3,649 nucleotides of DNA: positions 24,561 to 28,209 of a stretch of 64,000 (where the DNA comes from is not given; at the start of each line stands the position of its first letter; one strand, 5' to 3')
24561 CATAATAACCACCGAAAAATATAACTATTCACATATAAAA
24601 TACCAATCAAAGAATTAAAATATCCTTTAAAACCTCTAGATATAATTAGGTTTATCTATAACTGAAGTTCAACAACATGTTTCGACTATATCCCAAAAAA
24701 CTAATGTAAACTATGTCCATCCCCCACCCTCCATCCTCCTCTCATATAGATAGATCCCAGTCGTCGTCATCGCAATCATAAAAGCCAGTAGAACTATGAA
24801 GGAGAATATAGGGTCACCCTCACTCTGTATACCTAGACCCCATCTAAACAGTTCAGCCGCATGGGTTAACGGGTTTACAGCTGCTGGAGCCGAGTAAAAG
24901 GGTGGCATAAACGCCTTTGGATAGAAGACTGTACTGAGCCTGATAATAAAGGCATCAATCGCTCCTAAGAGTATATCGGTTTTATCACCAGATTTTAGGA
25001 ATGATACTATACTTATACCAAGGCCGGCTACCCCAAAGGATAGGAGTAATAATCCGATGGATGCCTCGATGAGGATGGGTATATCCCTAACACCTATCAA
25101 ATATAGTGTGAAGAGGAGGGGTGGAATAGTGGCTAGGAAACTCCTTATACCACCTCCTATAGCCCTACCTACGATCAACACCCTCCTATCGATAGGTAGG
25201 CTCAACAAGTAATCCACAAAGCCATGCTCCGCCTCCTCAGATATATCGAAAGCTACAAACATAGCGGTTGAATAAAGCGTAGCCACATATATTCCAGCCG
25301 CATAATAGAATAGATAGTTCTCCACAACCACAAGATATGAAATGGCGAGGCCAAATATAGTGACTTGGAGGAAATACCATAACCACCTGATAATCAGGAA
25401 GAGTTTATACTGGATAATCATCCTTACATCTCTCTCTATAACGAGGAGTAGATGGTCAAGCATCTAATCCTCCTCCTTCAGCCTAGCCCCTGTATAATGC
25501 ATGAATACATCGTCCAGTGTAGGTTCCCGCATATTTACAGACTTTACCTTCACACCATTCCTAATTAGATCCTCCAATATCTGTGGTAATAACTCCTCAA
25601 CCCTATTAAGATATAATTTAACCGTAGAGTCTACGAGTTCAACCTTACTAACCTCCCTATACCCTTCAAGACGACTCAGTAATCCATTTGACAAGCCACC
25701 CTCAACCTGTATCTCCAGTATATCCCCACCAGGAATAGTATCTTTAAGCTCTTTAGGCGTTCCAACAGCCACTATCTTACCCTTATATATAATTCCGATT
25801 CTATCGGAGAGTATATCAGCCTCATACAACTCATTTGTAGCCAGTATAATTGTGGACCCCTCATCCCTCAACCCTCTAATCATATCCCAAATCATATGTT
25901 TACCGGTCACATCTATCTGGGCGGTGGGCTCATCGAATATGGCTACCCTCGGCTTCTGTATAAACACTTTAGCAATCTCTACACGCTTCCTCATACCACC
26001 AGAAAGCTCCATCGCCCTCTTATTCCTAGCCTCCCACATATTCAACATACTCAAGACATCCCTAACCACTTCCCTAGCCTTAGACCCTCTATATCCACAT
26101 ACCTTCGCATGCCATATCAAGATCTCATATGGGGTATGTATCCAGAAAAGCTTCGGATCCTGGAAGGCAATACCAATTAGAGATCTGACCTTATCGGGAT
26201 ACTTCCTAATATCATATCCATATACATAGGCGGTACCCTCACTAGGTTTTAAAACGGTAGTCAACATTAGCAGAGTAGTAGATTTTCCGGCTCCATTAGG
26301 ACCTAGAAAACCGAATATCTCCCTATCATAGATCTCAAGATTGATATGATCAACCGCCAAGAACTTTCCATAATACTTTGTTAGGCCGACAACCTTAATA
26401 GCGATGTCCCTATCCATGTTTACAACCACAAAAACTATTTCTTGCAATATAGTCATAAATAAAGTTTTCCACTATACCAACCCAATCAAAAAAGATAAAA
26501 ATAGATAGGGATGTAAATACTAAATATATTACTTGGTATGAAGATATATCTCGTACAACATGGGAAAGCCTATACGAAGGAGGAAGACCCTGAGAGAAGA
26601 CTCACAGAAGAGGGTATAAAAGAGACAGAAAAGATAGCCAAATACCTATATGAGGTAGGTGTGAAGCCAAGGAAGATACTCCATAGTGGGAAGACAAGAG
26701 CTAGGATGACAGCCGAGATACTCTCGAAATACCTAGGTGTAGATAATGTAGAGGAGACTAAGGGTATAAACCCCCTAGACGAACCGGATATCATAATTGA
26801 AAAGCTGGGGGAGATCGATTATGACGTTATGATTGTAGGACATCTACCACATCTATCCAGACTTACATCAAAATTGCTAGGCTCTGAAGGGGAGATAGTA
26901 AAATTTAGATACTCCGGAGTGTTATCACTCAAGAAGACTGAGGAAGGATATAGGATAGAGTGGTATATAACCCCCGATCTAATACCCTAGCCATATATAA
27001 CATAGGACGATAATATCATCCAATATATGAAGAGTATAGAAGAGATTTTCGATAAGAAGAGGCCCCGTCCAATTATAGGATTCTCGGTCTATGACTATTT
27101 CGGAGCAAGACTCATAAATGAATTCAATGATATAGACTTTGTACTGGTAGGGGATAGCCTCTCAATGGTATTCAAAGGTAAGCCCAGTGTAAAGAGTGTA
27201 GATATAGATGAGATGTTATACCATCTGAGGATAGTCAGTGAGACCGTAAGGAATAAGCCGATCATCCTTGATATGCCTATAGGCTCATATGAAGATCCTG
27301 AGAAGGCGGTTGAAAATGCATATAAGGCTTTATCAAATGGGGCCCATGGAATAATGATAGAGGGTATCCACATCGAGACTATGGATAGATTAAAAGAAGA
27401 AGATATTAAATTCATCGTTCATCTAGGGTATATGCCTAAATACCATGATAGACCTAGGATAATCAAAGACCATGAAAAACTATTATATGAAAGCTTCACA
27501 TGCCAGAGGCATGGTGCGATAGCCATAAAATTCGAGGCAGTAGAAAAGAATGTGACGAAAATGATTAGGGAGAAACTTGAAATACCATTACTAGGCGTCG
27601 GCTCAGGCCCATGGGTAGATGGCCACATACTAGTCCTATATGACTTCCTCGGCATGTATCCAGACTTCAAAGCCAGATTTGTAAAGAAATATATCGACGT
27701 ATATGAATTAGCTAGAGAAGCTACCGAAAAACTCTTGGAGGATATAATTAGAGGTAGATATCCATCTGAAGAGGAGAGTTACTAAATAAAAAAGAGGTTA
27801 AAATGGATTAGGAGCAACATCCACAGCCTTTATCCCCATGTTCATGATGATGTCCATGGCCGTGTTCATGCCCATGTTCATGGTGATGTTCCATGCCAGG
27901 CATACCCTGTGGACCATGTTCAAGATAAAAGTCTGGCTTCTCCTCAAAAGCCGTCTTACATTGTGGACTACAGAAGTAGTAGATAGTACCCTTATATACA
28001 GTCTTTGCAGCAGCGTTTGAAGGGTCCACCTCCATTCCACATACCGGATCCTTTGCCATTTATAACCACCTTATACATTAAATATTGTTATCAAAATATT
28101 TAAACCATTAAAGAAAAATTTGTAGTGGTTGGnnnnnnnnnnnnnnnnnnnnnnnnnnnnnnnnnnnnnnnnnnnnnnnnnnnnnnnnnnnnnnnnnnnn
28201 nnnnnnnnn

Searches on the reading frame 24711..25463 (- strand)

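Call 16: search_protein_families(library=pfam, proteins=[window:24711-25463:-], max_evalue=0.001)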
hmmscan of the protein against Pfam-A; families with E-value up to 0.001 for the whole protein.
window:24711-25463:- (250 aa): 2 families
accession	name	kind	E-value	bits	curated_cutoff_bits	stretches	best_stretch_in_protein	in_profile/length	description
PF01061.29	ABC2_membrane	-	1.7e-11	44.5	26.9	1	7-209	5-209/211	ABC-2 type transporter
PF12698.13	ABC2_membrane_3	-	3e-07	30.3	31.6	1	48-233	158-342/347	ABC-2 family transporter protein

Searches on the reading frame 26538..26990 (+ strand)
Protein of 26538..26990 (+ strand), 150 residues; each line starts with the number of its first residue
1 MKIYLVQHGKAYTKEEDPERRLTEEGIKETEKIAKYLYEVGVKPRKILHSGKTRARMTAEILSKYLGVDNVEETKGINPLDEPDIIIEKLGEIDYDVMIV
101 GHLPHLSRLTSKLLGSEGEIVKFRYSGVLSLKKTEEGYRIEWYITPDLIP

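Call 16: search_protein_families(library=pfam, proteins=[window:26538-26990:+], max_evalue=0.001)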
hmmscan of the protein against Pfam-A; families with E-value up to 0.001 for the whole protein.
window:26538-26990:+ (150 aa): 1 family
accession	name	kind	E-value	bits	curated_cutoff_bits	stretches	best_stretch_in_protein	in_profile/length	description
PF00300.27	His_Phos_1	-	7.1e-07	29.5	21.7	1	3-75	1-75/194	Histidine phosphatase superfamily (branch 1)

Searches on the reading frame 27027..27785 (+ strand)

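Call 16: search_protein_families(library=pfam, proteins=[window:27027-27785:+], max_evalue=0.001)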
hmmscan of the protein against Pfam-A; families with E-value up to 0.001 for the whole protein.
window:27027-27785:+ (252 aa): 2 families
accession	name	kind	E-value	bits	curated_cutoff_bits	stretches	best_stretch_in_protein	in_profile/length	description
PF02548.21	Pantoate_transf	-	3.1e-57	194.4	28.7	1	6-247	6-258/259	Ketopantoate hydroxymethyltransferase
PF13714.12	PEP_mutase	-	4.6e-06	26.8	31.5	1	13-113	8-106/240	Phosphoenolpyruvate phosphomutase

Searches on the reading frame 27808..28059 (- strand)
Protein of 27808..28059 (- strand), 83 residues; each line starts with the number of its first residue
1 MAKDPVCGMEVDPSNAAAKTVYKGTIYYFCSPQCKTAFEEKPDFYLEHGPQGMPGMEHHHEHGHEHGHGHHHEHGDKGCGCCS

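Call 97: search_protein_families(library=pfam, proteins=[window:27808-28059:-], max_evalue=0.01)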
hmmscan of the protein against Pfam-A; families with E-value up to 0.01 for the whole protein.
window:27808-28059:- (83 aa): 3 families
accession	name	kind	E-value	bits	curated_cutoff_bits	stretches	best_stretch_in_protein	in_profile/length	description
PF04945.19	YHS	-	3.4e-17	62.6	30.3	1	3-48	2-46/47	YHS domain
PF24273.1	TRASH_HVO_1752_C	-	0.00079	20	27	1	7-41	7-39/47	HVO_1752, C-terminal TRASH domain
PF06467.20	zf-FCS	-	0.0026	18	22.4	1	22-38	22-39/39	MYM-type Zinc finger with FCS sequence motif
